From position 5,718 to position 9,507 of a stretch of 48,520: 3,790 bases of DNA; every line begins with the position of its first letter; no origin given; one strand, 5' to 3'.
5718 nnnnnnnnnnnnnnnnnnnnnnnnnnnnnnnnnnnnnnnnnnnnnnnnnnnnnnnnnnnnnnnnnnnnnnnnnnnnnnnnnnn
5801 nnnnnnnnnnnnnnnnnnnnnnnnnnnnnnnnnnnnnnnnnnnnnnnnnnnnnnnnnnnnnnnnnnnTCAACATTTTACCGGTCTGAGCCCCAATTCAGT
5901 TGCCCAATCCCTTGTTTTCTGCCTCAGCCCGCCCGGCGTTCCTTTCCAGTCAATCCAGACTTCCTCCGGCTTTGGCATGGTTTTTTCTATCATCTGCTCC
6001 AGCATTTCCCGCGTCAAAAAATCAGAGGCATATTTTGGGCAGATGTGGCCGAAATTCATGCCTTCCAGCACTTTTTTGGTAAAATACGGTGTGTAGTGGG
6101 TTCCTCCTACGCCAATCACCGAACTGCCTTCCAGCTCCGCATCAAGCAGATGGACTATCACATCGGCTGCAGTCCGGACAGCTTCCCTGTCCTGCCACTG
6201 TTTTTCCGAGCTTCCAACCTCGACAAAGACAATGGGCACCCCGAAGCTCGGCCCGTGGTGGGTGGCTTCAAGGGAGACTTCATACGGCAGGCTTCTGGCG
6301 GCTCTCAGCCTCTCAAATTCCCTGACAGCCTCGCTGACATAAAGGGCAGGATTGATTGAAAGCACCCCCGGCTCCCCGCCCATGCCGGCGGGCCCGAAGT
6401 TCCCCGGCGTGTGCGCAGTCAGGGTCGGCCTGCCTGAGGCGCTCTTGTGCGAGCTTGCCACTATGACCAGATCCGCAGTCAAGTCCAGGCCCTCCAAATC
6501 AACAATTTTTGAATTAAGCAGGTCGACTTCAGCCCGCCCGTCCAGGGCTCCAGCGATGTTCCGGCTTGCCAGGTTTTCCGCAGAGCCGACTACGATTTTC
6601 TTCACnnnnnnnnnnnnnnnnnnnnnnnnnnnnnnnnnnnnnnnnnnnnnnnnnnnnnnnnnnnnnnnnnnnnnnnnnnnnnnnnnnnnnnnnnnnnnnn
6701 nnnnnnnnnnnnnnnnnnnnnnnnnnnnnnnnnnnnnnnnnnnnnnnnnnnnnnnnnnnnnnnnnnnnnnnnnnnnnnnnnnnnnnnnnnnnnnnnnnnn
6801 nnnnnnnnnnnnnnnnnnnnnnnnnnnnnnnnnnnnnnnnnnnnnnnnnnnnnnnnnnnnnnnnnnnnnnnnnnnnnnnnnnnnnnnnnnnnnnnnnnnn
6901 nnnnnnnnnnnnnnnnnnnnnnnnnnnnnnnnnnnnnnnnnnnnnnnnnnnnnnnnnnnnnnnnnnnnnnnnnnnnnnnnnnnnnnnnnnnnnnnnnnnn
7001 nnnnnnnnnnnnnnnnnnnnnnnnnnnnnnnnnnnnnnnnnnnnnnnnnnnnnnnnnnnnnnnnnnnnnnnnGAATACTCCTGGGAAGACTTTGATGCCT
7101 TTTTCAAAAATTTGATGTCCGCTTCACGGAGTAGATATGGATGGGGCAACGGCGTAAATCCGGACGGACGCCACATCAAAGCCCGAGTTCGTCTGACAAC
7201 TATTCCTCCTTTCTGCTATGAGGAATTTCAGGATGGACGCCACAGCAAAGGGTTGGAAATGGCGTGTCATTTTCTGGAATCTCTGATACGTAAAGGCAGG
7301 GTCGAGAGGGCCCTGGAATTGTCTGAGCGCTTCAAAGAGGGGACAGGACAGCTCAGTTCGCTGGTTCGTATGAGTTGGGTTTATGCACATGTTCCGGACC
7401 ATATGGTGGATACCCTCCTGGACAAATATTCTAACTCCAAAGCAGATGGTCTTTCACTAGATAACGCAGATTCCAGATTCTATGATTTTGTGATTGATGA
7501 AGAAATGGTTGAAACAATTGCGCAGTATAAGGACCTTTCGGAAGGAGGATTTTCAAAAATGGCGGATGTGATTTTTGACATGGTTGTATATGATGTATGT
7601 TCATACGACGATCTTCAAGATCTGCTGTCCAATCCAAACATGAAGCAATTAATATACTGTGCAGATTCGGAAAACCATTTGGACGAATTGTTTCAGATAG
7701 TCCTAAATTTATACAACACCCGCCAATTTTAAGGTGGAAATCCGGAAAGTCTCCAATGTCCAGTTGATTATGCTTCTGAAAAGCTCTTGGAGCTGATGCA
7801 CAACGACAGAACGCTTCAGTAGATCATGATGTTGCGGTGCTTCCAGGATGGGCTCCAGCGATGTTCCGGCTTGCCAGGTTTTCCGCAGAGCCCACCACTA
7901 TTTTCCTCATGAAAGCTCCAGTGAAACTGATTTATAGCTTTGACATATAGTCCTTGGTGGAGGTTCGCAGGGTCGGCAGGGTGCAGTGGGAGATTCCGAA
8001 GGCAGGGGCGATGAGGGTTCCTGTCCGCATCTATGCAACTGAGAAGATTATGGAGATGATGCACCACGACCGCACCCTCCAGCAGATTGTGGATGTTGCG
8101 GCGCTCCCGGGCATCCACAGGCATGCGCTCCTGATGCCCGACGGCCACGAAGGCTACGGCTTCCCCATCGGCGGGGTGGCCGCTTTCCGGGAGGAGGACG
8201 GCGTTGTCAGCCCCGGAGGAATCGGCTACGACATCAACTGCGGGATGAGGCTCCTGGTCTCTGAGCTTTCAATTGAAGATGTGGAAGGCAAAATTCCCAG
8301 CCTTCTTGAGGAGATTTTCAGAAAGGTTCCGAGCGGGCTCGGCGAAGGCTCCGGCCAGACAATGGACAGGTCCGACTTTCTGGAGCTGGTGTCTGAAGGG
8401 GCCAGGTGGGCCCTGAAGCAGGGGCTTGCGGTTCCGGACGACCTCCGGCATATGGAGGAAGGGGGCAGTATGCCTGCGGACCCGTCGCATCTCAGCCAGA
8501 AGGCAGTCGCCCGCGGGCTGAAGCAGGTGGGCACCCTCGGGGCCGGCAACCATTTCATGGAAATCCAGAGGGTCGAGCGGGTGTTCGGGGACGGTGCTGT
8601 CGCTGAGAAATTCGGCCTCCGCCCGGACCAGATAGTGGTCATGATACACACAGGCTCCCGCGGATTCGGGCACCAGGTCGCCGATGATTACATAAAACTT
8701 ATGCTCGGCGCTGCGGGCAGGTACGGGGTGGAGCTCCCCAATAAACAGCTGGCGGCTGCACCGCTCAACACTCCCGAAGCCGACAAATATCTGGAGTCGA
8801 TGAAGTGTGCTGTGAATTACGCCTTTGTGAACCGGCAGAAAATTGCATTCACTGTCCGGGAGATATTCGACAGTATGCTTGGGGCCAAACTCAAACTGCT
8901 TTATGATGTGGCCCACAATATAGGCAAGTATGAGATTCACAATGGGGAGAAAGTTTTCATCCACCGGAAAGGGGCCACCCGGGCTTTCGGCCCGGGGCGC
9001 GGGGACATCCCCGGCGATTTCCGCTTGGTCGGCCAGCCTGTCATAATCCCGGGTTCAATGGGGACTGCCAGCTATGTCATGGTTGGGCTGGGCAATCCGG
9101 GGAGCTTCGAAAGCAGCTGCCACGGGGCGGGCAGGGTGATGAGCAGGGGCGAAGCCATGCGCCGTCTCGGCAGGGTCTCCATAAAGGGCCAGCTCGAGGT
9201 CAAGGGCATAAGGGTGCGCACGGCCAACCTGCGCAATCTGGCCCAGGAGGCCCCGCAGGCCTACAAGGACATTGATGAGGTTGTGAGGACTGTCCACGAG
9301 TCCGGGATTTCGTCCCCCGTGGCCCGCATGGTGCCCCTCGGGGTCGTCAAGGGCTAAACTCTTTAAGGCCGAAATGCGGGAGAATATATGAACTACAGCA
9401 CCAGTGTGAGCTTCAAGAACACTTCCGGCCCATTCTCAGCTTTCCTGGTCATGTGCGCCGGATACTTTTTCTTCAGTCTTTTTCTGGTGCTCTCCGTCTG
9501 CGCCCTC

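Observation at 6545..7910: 1.3-kb block between dtdA and rtcB flanked by perfect 43-bp direct repeats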

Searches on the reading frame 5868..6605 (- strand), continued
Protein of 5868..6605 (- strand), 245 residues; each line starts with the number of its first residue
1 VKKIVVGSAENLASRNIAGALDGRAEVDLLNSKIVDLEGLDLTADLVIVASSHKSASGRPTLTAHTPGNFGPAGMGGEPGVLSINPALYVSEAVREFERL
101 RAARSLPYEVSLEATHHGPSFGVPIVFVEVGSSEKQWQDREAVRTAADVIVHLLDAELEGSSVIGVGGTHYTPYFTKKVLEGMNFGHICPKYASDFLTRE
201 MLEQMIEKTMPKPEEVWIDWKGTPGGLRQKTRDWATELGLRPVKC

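Call 55: find_encoding_contigs(protein=P0248, flank=4000, max_places=6)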
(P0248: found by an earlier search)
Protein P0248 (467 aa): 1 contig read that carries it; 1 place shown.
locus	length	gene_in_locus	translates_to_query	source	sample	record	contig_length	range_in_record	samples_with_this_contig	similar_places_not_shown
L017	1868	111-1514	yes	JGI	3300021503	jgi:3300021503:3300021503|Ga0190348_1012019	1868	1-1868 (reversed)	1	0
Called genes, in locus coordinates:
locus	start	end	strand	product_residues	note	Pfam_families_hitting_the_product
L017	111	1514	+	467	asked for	PF01139:RtcB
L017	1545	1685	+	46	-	-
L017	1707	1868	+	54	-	?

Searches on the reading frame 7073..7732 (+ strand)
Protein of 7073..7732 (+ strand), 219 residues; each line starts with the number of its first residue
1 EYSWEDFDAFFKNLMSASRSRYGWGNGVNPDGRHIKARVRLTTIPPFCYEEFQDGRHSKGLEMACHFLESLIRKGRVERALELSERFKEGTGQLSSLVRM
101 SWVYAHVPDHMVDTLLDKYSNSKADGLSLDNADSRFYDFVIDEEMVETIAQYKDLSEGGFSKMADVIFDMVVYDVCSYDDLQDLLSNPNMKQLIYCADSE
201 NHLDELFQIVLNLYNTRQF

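Call 5: search_protein_families(library=pfam, proteins=[window:7073-7732:+], max_evalue=0.1)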
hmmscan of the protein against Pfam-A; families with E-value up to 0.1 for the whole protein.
window:7073-7732:+ (219 aa): 0 families

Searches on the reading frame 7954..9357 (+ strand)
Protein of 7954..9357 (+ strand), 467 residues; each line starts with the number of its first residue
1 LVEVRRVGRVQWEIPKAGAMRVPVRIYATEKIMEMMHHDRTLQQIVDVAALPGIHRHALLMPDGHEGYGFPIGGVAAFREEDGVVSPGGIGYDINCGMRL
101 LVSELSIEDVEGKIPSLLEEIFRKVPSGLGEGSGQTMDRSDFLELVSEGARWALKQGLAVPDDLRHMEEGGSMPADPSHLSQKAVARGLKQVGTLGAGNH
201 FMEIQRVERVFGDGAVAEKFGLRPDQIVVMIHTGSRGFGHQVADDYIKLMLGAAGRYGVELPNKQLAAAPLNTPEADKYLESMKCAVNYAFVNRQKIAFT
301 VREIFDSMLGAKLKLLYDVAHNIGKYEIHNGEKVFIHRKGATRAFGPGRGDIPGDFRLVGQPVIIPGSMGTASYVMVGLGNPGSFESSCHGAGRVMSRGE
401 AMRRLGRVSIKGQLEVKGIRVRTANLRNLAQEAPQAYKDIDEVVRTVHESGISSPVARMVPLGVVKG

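Call 5: search_protein_families(library=pfam, proteins=[window:7954-9357:+], max_evalue=0.1)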
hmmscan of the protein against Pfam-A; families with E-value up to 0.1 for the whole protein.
window:7954-9357:+ (467 aa): 1 family
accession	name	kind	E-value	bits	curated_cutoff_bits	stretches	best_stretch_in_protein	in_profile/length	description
PF01139.22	RtcB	-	2.1e-158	528.4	27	1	44-467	1-426/426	tRNA-splicing ligase RtcB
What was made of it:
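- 7957..9357 (+): rtcB (tRNA-splicing ligase), resident and intact. PF01139, E=2e-158 (call 5).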

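Call 39: find_encoding_contigs(protein=window:7954-9357:+, flank=4000, max_places=10)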
Protein window:7954-9357:+ (467 aa): 2 contigs read that carry it; 2 places shown.
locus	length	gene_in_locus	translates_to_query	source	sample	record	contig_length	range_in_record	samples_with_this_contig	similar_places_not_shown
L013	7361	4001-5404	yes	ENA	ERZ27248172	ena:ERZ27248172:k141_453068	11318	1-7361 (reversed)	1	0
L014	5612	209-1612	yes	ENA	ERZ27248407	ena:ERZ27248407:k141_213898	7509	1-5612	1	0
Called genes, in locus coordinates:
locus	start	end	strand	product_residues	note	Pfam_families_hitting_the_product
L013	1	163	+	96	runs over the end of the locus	-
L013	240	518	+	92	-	-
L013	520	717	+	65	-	-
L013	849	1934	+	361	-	-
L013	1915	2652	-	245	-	PF04414:tRNA_deacylase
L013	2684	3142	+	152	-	-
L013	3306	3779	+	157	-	-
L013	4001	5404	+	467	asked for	PF01139:RtcB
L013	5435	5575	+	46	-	-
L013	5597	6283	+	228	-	PF02463:SMC_N (faint), PF00005:ABC_tran, PF13304:AAA_21 (faint)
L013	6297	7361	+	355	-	?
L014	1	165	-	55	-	?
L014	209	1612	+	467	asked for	PF01139:RtcB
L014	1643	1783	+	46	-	-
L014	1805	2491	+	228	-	PF02463:SMC_N (faint), PF00005:ABC_tran, PF13304:AAA_21 (faint)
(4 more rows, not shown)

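Call 47: find_homologous_proteins(query=window:7957-9357:+, max_evalue=1e-100)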
Query window:7957-9357:+ (466 aa): 7875 proteins with E <= 1e-100 among 8000 candidates; the best 120 are listed.
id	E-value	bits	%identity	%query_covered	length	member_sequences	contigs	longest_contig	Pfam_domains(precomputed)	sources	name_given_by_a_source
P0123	0.0e+0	1043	100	100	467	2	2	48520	PF01139.23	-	-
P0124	6.4e-226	769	74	96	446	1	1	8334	PF01139.23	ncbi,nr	ncbi:MAG: RtcB family protein [Candidatus Altiarchaeota archaeon]|nr:RtcB family protein [Candidatus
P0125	5.9e-202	690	66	100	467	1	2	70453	PF01139.23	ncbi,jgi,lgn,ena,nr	ncbi:MAG TPA: RtcB family protein [archaeon]|nr:RtcB family protein [archaeon]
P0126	4.6e-196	670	63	100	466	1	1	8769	PF01139.23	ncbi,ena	-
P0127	1.7e-192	659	63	100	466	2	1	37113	PF01139.23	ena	-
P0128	1.7e-186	639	60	100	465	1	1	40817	PF01139.23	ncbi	-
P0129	4.0e-181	621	61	100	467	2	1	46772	PF01139.23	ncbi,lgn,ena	-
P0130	2.0e-179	616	62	100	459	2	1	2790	PF01139.23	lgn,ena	-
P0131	2.5e-179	615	60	100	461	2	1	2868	PF01139.23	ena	-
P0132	4.4e-176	605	58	100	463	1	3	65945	PF01139.23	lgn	-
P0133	1.4e-175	603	59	100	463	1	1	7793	PF01139.23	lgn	-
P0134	7.6e-175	600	59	96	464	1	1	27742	PF01139.23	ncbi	-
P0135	1.5e-173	596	58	100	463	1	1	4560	PF01139.23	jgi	jgi:tRNA-splicing ligase RtcB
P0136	2.0e-173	596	58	100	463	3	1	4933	PF01139.23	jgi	jgi:tRNA-splicing ligase RtcB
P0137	2.8e-173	595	58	100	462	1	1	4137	PF01139.23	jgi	jgi:tRNA-splicing ligase RtcB (3'-phosphate/5'-hydroxy nucleic acid ligase)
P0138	2.2e-169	582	58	96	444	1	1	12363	PF01139.23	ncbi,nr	ncbi:MAG: RtcB family protein [Candidatus Altiarchaeota archaeon]|nr:RtcB family protein [Candidatus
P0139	9.2e-164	564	55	100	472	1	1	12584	PF01139.23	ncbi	-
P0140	3.0e-162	559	57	93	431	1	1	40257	PF01139.23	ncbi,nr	ncbi:MAG: RtcB family protein [Candidatus Altiarchaeota archaeon]|nr:RtcB family protein [Candidatus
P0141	1.6e-161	557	53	100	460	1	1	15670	PF01139.23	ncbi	-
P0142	2.4e-160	553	54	100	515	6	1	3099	PF01139.23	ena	-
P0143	3.4e-159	549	55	100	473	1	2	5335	PF01139.23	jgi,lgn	jgi:tRNA-splicing ligase RtcB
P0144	7.8e-157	541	54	100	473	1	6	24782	PF01139.23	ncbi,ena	-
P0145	4.7e-156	539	54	98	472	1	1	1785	PF01139.23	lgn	-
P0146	3.2e-155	536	51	99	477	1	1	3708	PF01139.23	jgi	jgi:tRNA-splicing ligase RtcB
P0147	5.6e-155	535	53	100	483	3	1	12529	PF01139.23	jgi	-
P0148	1.1e-154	534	51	100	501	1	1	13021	PF01139.23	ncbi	-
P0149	1.1e-154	534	54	100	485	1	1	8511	PF01139.23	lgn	-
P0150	1.3e-154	534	52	100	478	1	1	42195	PF01139.23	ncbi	-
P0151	1.3e-154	534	54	100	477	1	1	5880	PF01139.23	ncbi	ncbi:MAG: RtcB family protein [Candidatus Micrarchaeia archaeon]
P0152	2.7e-154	533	54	98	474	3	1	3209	PF01139.23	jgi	-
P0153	3.6e-154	532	56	93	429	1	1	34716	PF01139.23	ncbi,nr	ncbi:MAG: RtcB family protein [Candidatus Altiarchaeota archaeon]|nr:RtcB family protein [Candidatus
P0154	7.6e-154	531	52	100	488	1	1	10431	PF01139.23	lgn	-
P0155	7.9e-154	531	54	100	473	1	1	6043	PF01139.23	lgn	-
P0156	1.7e-153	530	52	100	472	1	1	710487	PF01139.23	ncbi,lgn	-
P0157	3.1e-153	529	51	100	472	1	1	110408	PF01139.23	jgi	-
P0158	4.1e-153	529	54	99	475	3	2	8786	PF01139.23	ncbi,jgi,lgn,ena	-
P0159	5.9e-153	528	53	98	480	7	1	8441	PF01139.23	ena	-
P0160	7.2e-153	528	52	100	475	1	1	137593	PF01139.23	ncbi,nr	ncbi:MAG: RtcB family protein [Candidatus Micrarchaeota archaeon]|nr:RtcB family protein [Candidatus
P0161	7.5e-153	528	52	100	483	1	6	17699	PF01139.23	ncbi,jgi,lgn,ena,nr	ncbi:MAG TPA: RtcB family protein [Anaerolineales bacterium]|nr:RtcB family protein [Anaerolineales 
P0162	8.2e-153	528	52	100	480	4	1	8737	PF01139.23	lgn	-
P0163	8.4e-153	528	53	100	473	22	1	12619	PF01139.23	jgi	-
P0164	9.2e-153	528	52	99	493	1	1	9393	PF01139.23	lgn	-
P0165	1.0e-152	528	52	100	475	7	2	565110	PF01139.23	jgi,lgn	jgi:tRNA-splicing ligase RtcB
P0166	1.3e-152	527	52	100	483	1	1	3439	PF01139.23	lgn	-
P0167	1.4e-152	527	54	99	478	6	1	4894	PF01139.23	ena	-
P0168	1.6e-152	527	52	100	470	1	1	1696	PF01139.23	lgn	-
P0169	1.6e-152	527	52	100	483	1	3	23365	PF01139.23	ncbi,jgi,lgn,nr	ncbi:MAG TPA: RtcB family protein [Thermoflexia bacterium]|jgi:tRNA-splicing ligase RtcB|nr:RtcB fam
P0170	2.2e-152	526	52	100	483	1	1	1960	PF01139.23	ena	-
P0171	2.6e-152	526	54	100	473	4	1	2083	PF01139.23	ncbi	-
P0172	3.1e-152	526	51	100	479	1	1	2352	PF01139.23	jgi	-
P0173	3.3e-152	526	54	100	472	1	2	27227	PF01139.23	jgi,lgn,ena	-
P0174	3.6e-152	526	53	100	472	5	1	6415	PF01139.23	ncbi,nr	ncbi:MAG: RtcB family protein [Candidatus Altiarchaeota archaeon]|nr:RtcB family protein [Candidatus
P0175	3.8e-152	526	53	100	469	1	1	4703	PF01139.23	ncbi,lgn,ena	-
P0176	4.3e-152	526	53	100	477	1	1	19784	PF01139.23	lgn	-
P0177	4.4e-152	525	54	98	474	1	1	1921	PF01139.23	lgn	-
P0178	5.5e-152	525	52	100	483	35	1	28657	PF01139.23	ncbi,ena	-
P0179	6.2e-152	525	53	100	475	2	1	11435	PF01139.23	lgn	-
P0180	6.4e-152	525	53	100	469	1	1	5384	PF01139.23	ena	-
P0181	6.5e-152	525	51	99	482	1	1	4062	PF01139.23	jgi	jgi:tRNA-splicing ligase RtcB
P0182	7.0e-152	525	52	99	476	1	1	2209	PF01139.23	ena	-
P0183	7.8e-152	525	54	100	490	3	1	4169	PF01139.23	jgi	-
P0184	9.5e-152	524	52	100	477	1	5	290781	PF01139.23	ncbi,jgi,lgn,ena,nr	ncbi:RtcB family protein [Candidatus Micrarchaeota archaeon]|nr:RtcB family protein [Candidatus Micr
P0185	1.0e-151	524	52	100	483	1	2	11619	PF01139.23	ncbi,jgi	ncbi:MAG: RtcB family protein [Anaerolineae bacterium]|jgi:tRNA-splicing ligase RtcB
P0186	1.3e-151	524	52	100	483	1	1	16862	PF01139.23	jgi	-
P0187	1.6e-151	524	53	100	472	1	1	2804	PF01139.23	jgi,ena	-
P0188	1.6e-151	524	52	100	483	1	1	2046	PF01139.23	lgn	-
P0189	1.6e-151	524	52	100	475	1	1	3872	PF01139.23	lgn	-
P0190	1.8e-151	523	54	100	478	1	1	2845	PF01139.23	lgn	-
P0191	2.0e-151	523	53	100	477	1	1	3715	PF01139.23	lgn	-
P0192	2.7e-151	523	52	98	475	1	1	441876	PF01139.23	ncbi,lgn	ncbi:MAG: RtcB family protein [Candidatus Anstonellaceae archaeon]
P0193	3.3e-151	523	53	99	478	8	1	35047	PF01139.23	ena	-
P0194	3.9e-151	522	53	100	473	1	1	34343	PF01139.23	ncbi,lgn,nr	ncbi:MAG: RtcB family protein [Candidatus Altiarchaeota archaeon]|nr:RtcB family protein [Candidatus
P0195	4.0e-151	522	52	98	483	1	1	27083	PF01139.23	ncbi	-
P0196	4.3e-151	522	53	100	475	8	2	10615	PF01139.23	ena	-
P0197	4.5e-151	522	51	100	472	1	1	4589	PF01139.23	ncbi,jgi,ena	-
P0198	4.8e-151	522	53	100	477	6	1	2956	PF01139.23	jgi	jgi:tRNA-splicing ligase RtcB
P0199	5.0e-151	522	50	99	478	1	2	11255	PF01139.23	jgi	jgi:tRNA-splicing ligase RtcB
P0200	5.9e-151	522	54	98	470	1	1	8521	PF01139.23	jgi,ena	-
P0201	7.2e-151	521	53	98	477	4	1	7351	PF01139.23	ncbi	-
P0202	7.7e-151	521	55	96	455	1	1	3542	PF01139.23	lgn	-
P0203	8.6e-151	521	53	100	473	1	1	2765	PF01139.23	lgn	-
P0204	9.3e-151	521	51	99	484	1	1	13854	PF01139.23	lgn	-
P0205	1.1e-150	521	52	100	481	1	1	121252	PF01139.23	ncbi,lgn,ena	-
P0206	1.3e-150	521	53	100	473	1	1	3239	PF01139.23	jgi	-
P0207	1.3e-150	521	53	100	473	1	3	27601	PF01139.23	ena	-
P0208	1.4e-150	521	52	100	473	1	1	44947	PF01139.23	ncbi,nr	ncbi:MAG: RtcB family protein [Candidatus Aminicenantes bacterium]|nr:RtcB family protein [Candidatu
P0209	1.6e-150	520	51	100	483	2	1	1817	PF01139.23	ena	-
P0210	1.7e-150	520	50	99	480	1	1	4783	PF01139.23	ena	-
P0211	1.7e-150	520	53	100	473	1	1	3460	PF01139.23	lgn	-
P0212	2.2e-150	520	48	100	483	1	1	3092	PF01139.23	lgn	-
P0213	2.3e-150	520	51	100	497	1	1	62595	PF01139.23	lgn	-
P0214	2.3e-150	520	52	100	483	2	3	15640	PF01139.23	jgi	jgi:tRNA-splicing ligase RtcB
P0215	2.6e-150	520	51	100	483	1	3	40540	PF01139.23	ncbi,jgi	ncbi:MAG: RtcB family protein [Anaerolineales bacterium]|jgi:tRNA-splicing ligase RtcB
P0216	2.7e-150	520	52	98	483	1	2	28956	PF01139.23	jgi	jgi:tRNA-splicing ligase RtcB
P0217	2.7e-150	520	51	100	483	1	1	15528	PF01139.23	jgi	jgi:tRNA-splicing ligase RtcB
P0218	2.9e-150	519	54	100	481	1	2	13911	PF01139.23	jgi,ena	-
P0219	3.2e-150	519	51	99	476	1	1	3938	PF01139.23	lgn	-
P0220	3.3e-150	519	53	100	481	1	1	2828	PF01139.23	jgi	jgi:tRNA-splicing ligase RtcB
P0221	3.3e-150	519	52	100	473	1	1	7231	PF01139.23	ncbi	-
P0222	3.4e-150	519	52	100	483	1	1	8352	PF01139.23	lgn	-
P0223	3.7e-150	519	52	100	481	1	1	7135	PF01139.23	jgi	jgi:tRNA-splicing ligase RtcB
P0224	3.8e-150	519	49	100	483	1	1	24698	PF01139.23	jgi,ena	-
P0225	3.9e-150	519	50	99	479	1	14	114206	PF01139.23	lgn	-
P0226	4.5e-150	519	53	100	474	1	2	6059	PF01139.23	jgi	-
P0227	4.7e-150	519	53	100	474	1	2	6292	PF01139.23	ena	-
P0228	5.2e-150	519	51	100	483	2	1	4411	PF01139.23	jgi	jgi:tRNA-splicing ligase RtcB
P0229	6.1e-150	518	52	100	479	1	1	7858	PF01139.23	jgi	-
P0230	6.6e-150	518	51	100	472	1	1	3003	PF01139.23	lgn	-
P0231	7.3e-150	518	51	100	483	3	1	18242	PF01139.23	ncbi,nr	ncbi:MAG TPA: RtcB family protein [Anaerolineales bacterium]|nr:RtcB family protein [Anaerolineales 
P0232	7.3e-150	518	52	100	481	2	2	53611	PF01139.23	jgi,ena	-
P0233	7.3e-150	518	53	100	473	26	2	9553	PF01139.23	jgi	jgi:tRNA-splicing ligase RtcB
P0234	8.5e-150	518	51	100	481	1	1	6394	PF01139.23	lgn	-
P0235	9.3e-150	518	52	100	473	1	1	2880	PF01139.23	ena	-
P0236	9.3e-150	518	51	100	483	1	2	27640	PF01139.23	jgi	jgi:tRNA-splicing ligase RtcB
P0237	9.7e-150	518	50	100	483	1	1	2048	PF01139.23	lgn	-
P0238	9.9e-150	518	54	98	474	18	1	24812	PF01139.23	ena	-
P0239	1.0e-149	518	52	100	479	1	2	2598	PF01139.23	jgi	jgi:tRNA-splicing ligase RtcB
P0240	1.0e-149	518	52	99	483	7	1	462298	PF01139.23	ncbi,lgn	-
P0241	1.1e-149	518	51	100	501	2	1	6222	PF01139.23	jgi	-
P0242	1.2e-149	517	52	100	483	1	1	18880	PF01139.23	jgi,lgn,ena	-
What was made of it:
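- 7957..9357 (+): The nearest relative is 74% identical, from Candidatus Altiarchaeota (call 47).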

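Call 48: find_encoding_contigs(protein=P0124, flank=5000, max_places=4)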
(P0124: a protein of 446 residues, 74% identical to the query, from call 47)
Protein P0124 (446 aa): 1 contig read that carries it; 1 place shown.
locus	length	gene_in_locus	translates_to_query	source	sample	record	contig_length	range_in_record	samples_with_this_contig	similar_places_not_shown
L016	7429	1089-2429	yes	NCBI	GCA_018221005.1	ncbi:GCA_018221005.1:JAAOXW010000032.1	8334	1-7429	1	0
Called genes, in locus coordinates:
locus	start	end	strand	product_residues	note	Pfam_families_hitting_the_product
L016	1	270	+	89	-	?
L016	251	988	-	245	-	PF04414:tRNA_deacylase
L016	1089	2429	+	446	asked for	PF01139:RtcB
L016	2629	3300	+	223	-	PF00005:ABC_tran, PF02463:SMC_N (faint)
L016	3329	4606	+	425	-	-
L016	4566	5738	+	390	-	PF12704:MacB_PCD, PF02687:FtsX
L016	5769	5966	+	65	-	PF02597:ThiS (weak)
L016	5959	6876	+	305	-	PF01171:ATP_bind_3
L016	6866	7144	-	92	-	-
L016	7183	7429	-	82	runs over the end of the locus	PF02943:FeThRed_B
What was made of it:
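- L016 shows it too (call 48).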
